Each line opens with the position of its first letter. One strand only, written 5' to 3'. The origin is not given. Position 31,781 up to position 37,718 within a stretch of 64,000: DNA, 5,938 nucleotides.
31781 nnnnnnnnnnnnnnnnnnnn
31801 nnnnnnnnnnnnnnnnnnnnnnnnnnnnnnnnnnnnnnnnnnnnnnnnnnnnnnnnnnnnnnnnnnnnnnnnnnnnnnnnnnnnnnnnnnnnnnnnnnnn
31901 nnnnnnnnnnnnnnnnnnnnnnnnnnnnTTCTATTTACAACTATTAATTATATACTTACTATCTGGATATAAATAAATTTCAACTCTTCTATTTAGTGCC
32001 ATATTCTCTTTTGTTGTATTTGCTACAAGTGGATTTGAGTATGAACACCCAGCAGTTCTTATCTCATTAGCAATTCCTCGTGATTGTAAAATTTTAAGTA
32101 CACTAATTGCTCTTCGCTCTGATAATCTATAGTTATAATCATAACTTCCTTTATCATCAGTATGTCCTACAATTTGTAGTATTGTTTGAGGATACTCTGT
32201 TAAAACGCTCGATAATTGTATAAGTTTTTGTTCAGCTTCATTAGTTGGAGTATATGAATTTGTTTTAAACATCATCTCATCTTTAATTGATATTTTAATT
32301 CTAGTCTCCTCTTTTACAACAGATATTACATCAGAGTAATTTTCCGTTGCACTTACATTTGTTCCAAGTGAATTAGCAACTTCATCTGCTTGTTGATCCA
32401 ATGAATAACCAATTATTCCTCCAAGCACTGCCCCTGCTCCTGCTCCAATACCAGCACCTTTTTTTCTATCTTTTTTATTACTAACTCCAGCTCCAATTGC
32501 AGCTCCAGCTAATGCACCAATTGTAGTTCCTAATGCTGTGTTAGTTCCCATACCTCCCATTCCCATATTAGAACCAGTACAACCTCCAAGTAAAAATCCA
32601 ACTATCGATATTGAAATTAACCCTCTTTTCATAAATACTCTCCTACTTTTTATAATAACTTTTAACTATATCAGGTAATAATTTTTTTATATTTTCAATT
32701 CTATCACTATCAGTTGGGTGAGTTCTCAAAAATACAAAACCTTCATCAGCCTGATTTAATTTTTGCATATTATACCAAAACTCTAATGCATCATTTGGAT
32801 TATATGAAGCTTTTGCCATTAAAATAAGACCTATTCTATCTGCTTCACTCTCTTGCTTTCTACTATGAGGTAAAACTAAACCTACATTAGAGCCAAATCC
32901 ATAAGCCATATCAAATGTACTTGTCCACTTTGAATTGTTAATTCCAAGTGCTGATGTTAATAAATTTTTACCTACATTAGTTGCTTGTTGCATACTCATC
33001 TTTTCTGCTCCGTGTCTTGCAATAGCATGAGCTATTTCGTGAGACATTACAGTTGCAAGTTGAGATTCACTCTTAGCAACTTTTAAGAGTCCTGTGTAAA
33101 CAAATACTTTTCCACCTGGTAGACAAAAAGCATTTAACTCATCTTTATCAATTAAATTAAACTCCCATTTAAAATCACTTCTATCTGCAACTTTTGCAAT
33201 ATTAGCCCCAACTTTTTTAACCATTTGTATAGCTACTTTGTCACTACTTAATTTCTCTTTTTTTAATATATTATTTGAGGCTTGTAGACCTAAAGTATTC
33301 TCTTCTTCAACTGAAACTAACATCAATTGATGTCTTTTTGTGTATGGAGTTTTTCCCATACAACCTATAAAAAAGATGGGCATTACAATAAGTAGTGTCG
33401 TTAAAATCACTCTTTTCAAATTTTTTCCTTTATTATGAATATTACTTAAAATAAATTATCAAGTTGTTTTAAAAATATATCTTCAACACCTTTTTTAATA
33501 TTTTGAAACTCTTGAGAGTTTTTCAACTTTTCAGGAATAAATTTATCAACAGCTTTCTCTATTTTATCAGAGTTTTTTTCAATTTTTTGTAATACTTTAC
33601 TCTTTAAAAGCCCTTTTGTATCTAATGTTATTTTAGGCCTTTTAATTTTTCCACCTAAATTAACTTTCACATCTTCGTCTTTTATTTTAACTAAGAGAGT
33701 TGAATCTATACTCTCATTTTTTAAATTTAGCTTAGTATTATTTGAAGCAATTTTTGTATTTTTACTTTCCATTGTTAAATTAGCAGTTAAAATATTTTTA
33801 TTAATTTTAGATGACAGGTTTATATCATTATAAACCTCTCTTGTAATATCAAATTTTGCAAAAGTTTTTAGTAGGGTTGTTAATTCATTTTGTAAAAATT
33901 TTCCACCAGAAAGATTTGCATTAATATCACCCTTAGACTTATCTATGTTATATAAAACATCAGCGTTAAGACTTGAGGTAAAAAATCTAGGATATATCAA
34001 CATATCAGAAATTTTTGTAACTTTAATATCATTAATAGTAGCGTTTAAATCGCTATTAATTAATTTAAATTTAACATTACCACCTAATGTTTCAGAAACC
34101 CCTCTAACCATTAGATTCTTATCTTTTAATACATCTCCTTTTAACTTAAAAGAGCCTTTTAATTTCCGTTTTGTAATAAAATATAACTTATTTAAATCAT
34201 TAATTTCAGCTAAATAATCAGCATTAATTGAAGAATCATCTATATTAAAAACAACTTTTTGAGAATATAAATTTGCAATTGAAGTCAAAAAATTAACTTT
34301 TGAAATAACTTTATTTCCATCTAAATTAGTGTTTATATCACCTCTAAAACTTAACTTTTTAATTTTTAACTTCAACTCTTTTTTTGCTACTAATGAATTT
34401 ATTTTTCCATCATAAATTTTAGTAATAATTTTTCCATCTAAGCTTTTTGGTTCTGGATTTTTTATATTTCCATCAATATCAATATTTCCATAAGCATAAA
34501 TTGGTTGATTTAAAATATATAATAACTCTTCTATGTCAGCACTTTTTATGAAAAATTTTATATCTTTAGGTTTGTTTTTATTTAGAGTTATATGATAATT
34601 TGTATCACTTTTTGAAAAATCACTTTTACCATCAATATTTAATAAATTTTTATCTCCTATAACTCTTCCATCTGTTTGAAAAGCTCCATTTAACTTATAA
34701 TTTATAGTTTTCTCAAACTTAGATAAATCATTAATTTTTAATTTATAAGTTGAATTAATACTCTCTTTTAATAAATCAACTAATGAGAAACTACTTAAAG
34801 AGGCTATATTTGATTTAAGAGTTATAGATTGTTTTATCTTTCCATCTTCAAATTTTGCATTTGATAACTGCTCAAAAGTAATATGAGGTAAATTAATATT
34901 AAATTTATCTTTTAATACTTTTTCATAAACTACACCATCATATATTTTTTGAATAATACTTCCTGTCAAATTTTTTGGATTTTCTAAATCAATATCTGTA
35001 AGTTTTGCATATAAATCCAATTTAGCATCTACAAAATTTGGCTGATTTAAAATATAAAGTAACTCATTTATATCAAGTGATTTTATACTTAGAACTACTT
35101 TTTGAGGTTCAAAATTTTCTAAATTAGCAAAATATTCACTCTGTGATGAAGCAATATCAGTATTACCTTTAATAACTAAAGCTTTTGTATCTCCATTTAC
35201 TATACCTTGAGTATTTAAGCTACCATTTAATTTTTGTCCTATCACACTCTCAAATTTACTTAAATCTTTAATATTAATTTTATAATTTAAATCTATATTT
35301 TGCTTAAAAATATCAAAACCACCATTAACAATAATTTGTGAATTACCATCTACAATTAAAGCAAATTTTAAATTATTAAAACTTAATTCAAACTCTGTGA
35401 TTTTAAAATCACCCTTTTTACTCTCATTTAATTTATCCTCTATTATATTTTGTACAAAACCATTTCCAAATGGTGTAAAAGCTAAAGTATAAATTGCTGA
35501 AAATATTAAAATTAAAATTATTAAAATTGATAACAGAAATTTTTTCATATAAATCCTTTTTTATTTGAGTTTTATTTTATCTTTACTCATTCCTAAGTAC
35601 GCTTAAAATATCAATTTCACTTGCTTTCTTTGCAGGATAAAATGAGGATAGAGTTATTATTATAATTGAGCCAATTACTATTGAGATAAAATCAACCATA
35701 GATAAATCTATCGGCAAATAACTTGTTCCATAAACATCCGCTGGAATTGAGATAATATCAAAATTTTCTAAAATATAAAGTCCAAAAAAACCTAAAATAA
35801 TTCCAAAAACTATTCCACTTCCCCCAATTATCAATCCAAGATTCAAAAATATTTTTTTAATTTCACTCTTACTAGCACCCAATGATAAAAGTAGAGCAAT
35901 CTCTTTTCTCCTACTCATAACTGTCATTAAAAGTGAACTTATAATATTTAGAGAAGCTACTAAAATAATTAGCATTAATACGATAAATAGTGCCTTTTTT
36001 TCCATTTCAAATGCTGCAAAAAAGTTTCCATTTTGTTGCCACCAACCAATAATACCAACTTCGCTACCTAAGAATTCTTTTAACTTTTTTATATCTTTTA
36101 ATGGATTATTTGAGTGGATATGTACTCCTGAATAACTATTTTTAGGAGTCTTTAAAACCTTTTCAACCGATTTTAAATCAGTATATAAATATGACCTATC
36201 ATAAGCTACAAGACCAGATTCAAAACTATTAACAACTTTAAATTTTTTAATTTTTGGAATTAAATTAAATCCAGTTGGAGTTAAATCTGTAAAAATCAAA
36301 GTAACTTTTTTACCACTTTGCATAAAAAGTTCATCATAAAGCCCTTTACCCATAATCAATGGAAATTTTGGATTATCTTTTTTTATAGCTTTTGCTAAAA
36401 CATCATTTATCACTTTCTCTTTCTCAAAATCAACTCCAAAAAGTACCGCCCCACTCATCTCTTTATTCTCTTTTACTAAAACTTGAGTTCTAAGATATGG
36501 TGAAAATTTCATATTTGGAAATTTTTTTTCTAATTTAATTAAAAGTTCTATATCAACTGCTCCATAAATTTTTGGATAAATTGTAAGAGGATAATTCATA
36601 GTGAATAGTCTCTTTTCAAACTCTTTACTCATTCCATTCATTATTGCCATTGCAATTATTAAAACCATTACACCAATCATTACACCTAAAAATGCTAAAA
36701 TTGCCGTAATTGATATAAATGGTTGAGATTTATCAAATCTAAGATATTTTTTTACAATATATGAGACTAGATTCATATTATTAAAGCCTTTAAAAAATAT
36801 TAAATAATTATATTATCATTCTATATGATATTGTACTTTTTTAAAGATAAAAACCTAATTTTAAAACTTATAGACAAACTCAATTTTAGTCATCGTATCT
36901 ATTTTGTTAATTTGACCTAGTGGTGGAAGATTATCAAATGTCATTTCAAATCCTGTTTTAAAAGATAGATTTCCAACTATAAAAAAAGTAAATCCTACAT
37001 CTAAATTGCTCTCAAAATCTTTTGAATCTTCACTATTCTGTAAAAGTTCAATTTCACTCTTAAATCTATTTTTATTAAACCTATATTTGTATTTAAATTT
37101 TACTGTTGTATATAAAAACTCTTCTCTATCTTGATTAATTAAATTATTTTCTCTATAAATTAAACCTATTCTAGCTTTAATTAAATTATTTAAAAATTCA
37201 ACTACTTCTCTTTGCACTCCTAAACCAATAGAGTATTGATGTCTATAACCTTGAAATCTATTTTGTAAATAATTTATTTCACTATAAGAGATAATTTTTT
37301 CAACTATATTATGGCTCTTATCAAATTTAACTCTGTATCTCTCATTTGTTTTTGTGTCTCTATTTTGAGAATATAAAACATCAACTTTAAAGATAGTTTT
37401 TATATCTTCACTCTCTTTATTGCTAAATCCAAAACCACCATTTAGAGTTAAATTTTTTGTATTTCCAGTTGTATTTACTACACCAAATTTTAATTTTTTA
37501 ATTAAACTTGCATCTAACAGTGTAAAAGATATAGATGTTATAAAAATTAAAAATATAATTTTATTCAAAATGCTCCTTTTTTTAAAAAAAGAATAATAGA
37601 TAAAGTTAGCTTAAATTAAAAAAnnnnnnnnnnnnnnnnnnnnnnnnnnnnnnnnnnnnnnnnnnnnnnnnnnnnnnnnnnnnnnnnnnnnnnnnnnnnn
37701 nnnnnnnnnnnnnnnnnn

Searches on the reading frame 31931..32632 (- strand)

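Call 48: search_protein_families(library=pfam, proteins=[window:31931-32632:-], max_evalue=0.00001)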
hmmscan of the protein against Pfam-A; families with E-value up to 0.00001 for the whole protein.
window:31931-32632:- (233 aa): 4 families
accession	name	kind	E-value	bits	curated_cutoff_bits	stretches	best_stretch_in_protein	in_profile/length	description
PF00691.25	OmpA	-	3.4e-16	59.8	27.2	1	121-215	1-98/98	OmpA family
PF13488.11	Gly-zipper_Omp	-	8.7e-10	38.8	25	1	35-81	2-45/46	Glycine zipper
PF13441.11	Gly-zipper_YMGG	-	6.3e-09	35.8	28.9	1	31-76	2-44/45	YMGG-like Gly-zipper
PF05433.20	Rick_17kDa_Anti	-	1e-06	29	24.2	1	34-75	1-43/43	Glycine zipper 2TM domain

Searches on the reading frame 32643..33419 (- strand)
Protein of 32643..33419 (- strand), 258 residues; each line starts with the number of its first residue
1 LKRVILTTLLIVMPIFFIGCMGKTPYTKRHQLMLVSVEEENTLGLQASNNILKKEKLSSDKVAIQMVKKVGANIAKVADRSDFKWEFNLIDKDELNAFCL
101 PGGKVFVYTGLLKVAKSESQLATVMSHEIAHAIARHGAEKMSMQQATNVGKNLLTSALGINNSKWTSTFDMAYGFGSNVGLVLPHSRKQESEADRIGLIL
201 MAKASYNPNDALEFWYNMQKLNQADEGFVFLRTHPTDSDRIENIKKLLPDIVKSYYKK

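Call 48: search_protein_families(library=pfam, proteins=[window:32643-33419:-], max_evalue=0.00001)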
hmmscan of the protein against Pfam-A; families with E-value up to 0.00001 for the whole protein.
window:32643-33419:- (258 aa): 1 family
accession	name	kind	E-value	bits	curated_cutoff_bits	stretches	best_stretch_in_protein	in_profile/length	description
PF01435.24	Peptidase_M48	-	1.8e-39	135.9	20.3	1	67-246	7-184/186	Peptidase family M48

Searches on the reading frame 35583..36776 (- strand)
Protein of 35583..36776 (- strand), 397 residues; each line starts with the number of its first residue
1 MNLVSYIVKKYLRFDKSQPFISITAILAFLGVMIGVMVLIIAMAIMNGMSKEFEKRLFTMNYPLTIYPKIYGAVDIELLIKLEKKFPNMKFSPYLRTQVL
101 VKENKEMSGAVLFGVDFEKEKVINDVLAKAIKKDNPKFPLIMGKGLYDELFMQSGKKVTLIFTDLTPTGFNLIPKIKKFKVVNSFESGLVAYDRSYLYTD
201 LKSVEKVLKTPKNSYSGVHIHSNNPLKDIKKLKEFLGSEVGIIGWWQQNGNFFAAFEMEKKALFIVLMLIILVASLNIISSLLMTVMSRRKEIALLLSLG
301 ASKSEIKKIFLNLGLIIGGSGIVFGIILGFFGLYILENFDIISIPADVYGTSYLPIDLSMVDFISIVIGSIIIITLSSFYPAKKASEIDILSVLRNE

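Call 48: search_protein_families(library=pfam, proteins=[window:35583-36776:-], max_evalue=0.00001)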
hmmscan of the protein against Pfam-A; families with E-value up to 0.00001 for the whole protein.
window:35583-36776:- (397 aa): 2 families
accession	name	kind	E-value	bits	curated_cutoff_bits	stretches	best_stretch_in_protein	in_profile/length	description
PF02687.27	FtsX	-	2.4e-17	63.5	25.5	1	265-388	2-118/120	FtsX-like permease C-terminal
PF12704.14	MacB_PCD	-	1.2e-07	32.7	27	1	26-208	2-180/207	MacB-like periplasmic core domain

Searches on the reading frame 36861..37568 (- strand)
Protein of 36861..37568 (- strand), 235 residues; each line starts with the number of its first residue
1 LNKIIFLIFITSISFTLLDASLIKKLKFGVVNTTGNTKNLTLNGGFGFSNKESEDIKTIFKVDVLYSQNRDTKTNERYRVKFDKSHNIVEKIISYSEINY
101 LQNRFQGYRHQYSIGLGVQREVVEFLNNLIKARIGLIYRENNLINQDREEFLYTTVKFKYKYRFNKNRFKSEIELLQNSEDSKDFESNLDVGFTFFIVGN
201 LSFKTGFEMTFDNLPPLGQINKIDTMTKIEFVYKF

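Call 48: search_protein_families(library=pfam, proteins=[window:36861-37568:-], max_evalue=0.00001)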
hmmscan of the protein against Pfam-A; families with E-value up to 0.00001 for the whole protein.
window:36861-37568:- (235 aa): 1 family
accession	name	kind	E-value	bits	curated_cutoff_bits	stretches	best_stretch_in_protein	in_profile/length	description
PF04338.18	DUF481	-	3e-32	112.8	21.1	1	27-235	2-210/210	Protein of unknown function, DUF481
